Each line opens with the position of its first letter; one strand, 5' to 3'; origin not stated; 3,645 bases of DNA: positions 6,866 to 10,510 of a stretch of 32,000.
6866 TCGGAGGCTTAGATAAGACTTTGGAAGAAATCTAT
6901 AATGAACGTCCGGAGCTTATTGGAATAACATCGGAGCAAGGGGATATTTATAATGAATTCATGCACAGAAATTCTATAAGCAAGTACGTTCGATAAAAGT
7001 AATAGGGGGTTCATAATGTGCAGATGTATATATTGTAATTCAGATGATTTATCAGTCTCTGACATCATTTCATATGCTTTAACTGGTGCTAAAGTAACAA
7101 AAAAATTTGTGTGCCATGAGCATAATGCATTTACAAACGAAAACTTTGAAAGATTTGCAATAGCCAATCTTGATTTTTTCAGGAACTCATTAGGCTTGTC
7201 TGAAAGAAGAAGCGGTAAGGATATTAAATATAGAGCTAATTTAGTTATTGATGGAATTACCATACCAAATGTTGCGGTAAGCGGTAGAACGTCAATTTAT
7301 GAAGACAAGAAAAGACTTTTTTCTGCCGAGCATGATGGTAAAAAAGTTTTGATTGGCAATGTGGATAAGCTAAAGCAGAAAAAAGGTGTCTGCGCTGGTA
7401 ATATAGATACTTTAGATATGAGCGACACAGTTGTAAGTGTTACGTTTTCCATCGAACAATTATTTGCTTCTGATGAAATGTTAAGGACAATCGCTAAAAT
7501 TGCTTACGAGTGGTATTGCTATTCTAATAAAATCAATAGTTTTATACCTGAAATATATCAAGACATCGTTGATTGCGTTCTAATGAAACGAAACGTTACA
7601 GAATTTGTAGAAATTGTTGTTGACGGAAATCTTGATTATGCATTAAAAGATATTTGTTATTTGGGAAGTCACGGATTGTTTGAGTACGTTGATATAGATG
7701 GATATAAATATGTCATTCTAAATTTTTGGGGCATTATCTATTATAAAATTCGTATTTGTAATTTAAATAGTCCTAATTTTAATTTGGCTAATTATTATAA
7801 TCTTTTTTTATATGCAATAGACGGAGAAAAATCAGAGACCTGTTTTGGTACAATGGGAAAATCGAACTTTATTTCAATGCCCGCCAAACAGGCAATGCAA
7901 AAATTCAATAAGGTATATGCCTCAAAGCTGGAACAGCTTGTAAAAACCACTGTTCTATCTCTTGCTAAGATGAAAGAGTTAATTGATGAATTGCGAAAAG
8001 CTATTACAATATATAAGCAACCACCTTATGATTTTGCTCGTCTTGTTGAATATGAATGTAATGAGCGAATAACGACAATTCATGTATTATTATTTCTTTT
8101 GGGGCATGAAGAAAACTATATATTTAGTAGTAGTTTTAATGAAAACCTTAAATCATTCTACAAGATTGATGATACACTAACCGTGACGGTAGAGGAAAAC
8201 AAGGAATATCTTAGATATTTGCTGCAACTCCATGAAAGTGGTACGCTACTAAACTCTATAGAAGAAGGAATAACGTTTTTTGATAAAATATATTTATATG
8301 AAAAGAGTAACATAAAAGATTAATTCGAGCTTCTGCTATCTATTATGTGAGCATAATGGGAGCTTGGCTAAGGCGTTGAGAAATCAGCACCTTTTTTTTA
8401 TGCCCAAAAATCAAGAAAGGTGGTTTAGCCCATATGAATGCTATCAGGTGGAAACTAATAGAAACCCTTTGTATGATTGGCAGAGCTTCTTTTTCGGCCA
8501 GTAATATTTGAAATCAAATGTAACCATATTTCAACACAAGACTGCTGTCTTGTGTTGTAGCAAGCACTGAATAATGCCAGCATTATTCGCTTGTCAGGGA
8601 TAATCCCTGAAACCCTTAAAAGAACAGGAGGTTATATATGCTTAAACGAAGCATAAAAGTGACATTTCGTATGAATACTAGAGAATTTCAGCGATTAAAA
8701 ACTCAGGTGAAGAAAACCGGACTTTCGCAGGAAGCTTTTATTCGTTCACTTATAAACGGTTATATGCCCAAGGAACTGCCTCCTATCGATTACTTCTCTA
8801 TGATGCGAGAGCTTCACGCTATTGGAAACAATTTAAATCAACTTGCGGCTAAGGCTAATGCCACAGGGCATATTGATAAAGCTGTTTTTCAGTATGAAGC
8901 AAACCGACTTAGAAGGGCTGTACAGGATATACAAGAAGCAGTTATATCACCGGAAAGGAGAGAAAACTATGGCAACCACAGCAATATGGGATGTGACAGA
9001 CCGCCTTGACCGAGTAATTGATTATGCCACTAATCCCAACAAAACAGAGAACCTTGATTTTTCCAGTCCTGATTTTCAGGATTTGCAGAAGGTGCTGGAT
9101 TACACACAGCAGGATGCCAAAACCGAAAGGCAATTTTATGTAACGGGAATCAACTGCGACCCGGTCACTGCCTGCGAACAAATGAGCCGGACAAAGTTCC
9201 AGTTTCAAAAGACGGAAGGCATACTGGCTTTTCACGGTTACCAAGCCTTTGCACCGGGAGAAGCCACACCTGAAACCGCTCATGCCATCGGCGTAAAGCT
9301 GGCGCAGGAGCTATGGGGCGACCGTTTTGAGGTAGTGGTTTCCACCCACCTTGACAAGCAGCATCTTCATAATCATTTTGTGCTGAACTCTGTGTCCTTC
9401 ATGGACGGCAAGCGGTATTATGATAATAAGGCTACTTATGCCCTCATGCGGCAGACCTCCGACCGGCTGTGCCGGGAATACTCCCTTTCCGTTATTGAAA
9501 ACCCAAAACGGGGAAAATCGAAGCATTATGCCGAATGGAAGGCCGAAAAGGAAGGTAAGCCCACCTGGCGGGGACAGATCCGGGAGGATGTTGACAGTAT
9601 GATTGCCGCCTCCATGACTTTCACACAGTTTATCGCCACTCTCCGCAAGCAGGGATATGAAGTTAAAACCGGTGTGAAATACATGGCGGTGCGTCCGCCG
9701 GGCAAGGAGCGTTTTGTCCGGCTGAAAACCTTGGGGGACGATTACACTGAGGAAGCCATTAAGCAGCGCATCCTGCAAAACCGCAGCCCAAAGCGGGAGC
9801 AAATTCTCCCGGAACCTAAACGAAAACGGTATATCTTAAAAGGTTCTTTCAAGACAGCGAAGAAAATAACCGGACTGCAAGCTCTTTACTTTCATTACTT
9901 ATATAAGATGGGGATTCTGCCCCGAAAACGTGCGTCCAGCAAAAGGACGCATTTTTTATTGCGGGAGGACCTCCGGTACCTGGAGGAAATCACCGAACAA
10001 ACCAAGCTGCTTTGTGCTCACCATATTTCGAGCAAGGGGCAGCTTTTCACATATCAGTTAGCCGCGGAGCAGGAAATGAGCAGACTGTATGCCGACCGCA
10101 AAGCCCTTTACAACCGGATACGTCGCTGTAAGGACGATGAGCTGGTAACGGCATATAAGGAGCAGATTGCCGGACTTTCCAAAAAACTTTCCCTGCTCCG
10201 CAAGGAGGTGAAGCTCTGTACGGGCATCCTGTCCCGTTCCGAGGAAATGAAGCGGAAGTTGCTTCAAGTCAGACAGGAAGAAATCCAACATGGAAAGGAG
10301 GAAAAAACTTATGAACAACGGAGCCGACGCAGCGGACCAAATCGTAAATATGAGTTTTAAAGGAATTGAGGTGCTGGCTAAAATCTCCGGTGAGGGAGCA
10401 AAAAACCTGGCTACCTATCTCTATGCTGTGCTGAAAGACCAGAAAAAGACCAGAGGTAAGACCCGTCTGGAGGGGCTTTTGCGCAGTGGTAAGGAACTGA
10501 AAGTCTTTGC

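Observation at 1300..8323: Low-GC cargo island in the ICE backbone: TA pair, giant NACHT/STAND protein and degenerate-HNH protein as a candidate uncharacterised defence locus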

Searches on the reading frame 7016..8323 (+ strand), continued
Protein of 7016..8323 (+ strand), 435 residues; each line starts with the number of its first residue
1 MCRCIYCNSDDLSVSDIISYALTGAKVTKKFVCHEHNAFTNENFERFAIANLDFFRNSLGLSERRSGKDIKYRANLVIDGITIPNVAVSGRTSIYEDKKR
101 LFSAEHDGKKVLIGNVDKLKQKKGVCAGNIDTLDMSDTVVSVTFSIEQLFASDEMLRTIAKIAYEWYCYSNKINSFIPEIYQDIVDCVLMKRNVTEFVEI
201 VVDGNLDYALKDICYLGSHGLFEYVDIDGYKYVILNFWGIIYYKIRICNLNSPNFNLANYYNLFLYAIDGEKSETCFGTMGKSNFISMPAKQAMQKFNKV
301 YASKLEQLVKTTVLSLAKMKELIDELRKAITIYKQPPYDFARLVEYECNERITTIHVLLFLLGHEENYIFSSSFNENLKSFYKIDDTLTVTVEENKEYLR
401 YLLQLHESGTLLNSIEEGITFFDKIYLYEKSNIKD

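Call 75: search_protein_families(library=padloc, proteins=[L018:6551-8875:+, L020:11664-14015:-, L025:5756-6937:-, L029:2450-4246:+, L031:7911-9449:+, L033:2799-4493:+, L035:6598-8193:+, L047:1273-3438:-, L019:8552-9904:+, L052:9556-12123:-], max_evalue=0.000001)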
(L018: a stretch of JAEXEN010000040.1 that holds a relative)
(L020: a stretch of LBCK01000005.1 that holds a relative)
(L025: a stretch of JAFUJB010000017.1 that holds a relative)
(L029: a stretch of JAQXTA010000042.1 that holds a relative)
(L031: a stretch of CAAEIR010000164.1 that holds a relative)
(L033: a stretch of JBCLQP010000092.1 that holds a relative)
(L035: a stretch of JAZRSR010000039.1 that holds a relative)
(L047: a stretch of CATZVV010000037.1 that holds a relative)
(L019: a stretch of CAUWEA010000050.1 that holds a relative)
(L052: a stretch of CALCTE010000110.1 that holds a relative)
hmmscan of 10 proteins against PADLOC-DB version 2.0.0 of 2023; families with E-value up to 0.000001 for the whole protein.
L018:6551-8875:+ (775 aa): 0 families

L020:11664-14015:- (783 aa): 0 families

L025:5756-6937:- (393 aa): 0 families

L029:2450-4246:+ (599 aa): 0 families

L031:7911-9449:+ (513 aa): 0 families

L033:2799-4493:+ (565 aa): 0 families

L035:6598-8193:+ (532 aa): 0 families

L047:1273-3438:- (721 aa): 0 families

L019:8552-9904:+ (451 aa): 1 family
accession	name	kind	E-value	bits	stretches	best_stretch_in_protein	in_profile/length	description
PDLC04917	PDC-S12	-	6.2e-09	34.1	1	420-449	187-216/218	-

L052:9556-12123:- (855 aa): 1 family
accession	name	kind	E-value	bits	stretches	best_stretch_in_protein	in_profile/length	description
PDLC01990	CARF_m8--CARF_Beta-galactosidase_LolE_TM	-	2e-12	43.2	1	249-428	300-479/1791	-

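Call 81: find_related_loci(query=A1, collection=viral_contigs, flank=6000)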
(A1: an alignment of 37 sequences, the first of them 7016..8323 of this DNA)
Query A1 (435 aa) in viral_contigs; peptide patterns used: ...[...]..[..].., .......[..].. (x = any residue, [..] = any of these).
89 stretches matched a pattern; 6 encode a relative of the query (tblastn E <= 1e-3); 6 distinct loci.
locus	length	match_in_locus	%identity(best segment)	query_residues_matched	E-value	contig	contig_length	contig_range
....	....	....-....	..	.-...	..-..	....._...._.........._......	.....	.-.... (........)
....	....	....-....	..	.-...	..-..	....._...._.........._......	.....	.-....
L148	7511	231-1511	36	3-431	1e-71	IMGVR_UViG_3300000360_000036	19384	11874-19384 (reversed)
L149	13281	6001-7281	36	3-431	3e-71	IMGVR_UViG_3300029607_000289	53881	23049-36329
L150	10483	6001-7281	36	3-431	1e-70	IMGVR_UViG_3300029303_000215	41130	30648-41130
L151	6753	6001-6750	42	3-259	3e-55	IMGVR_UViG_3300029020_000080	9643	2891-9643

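Call 82: search_dna_similar(query=window:7016-8323:+, collection=plasmids, mode=protein, max_rows=15)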
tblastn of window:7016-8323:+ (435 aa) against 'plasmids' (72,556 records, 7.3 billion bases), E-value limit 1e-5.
Records with a match: 2; places in all: 2; records where one place covers at least 80% of the query: 0.
Best place of each record, by identity: <60% 2.
By first word of the organism name: Bacillus 2.
By predicted mobility (MOB-suite, as given by PLSDB): non-mobilizable 2.
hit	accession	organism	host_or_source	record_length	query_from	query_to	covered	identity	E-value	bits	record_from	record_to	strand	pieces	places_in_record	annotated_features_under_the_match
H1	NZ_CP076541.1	Bacillus thuringiensis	-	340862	3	249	57%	32.8%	2e-22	107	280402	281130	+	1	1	hypothetical protein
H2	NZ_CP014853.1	Bacillus thuringiensis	soil,soil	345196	3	249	57%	32.8%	2e-22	107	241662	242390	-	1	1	hypothetical protein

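Call 83: search_dna_similar(query=window:7016-8323:+, collection=phages, mode=protein, max_rows=10)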
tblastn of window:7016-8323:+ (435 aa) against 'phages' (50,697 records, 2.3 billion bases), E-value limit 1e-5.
No match.

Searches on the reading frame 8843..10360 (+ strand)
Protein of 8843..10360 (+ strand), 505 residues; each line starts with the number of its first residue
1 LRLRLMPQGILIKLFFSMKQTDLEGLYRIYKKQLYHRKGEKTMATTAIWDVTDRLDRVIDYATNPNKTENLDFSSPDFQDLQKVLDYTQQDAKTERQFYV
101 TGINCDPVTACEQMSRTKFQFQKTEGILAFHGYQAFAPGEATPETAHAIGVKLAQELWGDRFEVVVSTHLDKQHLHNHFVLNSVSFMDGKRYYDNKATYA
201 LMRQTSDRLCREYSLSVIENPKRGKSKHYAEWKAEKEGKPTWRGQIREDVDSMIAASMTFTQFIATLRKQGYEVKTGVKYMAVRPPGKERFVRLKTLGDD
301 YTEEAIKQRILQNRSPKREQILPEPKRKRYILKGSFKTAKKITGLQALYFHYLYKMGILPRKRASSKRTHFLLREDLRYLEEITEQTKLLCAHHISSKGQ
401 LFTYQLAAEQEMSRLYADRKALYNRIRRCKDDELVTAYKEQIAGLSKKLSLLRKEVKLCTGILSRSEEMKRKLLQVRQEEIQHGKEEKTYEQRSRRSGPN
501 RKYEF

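Call 4: search_protein_families(library=pfam, proteins=[window:8843-10360:+], max_evalue=0.1)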
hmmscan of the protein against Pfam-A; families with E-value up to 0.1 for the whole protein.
window:8843-10360:+ (505 aa): 1 family
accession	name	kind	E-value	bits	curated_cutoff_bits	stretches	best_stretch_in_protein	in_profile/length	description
PF03432.20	Relaxase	-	7.9e-39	133.4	24.6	1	87-215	1-132/132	MobA/VirD2-like, nuclease domain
